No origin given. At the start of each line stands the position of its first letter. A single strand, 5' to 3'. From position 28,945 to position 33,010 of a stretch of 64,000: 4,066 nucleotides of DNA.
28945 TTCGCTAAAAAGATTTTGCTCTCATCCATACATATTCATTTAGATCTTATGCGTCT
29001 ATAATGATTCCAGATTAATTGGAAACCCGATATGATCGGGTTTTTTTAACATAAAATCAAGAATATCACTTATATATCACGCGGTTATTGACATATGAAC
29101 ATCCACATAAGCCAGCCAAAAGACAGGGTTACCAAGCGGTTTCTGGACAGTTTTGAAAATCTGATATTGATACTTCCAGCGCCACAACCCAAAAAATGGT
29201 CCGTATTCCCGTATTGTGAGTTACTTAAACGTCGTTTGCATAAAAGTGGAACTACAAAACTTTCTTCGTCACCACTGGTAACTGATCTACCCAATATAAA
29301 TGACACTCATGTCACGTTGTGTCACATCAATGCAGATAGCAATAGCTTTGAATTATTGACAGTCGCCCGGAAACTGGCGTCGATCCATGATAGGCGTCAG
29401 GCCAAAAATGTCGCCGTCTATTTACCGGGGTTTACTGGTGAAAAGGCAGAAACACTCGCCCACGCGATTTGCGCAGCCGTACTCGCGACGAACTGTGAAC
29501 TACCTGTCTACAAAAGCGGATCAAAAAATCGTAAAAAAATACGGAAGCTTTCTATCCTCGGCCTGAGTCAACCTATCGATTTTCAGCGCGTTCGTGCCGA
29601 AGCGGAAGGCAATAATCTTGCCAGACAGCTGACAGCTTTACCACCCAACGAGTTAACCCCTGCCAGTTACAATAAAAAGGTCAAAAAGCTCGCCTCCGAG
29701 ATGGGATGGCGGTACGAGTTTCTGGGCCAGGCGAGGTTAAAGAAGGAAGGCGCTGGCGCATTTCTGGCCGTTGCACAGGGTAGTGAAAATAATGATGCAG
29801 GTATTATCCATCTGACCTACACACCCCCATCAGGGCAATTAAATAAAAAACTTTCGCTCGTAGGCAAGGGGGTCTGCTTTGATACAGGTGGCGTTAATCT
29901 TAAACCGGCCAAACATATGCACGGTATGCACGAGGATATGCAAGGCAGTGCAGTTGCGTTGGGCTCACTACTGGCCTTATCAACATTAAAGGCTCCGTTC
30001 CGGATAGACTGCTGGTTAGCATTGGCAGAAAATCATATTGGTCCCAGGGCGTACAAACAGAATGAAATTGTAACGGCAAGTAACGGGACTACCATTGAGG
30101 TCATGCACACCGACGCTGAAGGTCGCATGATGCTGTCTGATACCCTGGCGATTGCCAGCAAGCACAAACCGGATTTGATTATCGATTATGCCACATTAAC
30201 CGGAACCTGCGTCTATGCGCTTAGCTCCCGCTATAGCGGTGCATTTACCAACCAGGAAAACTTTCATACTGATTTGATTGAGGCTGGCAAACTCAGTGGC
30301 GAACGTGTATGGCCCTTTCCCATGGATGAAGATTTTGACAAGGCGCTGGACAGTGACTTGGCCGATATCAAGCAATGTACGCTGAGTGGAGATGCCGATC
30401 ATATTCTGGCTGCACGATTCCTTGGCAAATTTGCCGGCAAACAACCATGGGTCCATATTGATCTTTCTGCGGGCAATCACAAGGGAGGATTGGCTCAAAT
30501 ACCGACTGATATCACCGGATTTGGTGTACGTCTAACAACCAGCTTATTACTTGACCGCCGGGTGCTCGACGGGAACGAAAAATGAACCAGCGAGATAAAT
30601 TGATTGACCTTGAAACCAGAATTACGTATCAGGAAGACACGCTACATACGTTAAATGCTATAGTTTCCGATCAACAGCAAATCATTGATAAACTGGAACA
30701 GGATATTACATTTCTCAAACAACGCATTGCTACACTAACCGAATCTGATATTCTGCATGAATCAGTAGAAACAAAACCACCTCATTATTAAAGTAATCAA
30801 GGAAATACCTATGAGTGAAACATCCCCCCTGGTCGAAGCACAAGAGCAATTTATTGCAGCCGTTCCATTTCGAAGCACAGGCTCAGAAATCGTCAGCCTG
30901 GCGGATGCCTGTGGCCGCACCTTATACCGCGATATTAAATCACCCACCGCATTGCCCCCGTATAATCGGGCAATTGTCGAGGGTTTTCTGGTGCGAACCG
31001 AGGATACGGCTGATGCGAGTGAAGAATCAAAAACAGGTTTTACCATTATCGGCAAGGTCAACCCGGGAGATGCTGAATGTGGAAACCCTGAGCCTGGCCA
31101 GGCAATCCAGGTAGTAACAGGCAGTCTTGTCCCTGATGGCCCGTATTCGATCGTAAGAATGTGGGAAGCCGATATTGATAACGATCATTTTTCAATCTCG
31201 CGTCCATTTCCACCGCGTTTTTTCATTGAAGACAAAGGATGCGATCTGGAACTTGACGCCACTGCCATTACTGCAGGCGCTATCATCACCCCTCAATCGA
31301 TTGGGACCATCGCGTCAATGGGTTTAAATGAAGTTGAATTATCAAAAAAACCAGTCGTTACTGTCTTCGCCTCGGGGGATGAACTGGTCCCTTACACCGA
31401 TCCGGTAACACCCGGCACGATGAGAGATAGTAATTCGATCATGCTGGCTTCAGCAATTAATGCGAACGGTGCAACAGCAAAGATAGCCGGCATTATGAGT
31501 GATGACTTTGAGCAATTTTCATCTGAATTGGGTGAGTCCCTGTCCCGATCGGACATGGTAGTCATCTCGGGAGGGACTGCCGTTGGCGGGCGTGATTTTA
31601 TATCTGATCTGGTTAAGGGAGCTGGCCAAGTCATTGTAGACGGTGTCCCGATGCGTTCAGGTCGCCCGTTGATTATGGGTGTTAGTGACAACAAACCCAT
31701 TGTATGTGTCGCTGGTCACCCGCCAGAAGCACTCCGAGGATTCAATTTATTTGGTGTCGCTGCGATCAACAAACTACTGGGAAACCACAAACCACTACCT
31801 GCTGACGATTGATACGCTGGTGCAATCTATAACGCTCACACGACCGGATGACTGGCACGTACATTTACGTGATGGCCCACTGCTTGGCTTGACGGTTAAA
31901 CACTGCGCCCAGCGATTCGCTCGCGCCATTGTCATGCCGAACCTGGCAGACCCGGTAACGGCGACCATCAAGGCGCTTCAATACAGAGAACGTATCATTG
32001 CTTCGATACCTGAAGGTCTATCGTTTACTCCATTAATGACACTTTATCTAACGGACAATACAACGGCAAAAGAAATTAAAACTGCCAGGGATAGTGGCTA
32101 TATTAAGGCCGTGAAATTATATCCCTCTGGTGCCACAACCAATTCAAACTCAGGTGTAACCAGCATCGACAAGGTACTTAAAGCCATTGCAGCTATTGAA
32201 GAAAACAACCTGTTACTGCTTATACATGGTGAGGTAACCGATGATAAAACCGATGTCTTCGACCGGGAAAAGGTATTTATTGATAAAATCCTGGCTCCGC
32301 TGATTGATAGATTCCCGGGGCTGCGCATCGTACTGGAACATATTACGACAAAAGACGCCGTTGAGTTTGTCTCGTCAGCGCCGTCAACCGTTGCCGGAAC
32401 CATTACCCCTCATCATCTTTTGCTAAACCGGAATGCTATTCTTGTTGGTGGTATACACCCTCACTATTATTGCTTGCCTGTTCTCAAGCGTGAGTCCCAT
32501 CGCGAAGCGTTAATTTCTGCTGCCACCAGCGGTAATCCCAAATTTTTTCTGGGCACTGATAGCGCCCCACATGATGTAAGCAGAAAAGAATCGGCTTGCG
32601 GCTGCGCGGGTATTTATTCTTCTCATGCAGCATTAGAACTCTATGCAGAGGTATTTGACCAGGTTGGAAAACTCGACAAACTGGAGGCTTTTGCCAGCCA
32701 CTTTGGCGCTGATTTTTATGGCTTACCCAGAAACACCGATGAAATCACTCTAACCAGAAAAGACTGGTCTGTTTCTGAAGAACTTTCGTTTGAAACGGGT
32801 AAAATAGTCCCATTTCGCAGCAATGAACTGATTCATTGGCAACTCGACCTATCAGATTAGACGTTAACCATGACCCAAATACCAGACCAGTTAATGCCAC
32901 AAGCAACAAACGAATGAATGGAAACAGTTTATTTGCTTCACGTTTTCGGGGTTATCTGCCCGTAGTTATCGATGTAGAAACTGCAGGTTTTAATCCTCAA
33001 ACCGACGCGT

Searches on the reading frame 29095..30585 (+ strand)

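Call 29: search_protein_families(library=pfam, proteins=[window:29095-30585:+], max_evalue=0.00001)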
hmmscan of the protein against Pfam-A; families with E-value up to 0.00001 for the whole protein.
window:29095-30585:+ (496 aa): 1 family
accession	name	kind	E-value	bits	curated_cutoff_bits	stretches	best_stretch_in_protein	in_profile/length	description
PF00883.26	Peptidase_M17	-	8.2e-101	337.8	25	1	174-480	1-308/310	Cytosol aminopeptidase family, catalytic domain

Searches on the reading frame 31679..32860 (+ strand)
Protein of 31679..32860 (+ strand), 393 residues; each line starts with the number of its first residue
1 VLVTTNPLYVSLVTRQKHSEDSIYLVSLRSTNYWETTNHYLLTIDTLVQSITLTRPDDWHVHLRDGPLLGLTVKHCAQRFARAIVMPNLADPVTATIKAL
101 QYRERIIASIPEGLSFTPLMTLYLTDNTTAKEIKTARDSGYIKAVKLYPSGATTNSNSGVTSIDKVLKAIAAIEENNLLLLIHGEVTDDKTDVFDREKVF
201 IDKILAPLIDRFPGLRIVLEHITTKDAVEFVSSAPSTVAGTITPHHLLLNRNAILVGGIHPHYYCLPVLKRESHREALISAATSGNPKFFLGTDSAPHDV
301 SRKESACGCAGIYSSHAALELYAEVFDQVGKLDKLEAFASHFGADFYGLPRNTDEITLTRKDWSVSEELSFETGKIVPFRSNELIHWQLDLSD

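Call 29: search_protein_families(library=pfam, proteins=[window:31679-32860:+], max_evalue=0.00001)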
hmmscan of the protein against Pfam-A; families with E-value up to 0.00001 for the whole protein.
window:31679-32860:+ (393 aa): 1 family
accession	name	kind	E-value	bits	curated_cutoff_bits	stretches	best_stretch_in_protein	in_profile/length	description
PF01979.26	Amidohydro_1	-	2.7e-18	66.8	25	1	58-356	8-307/345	Amidohydrolase family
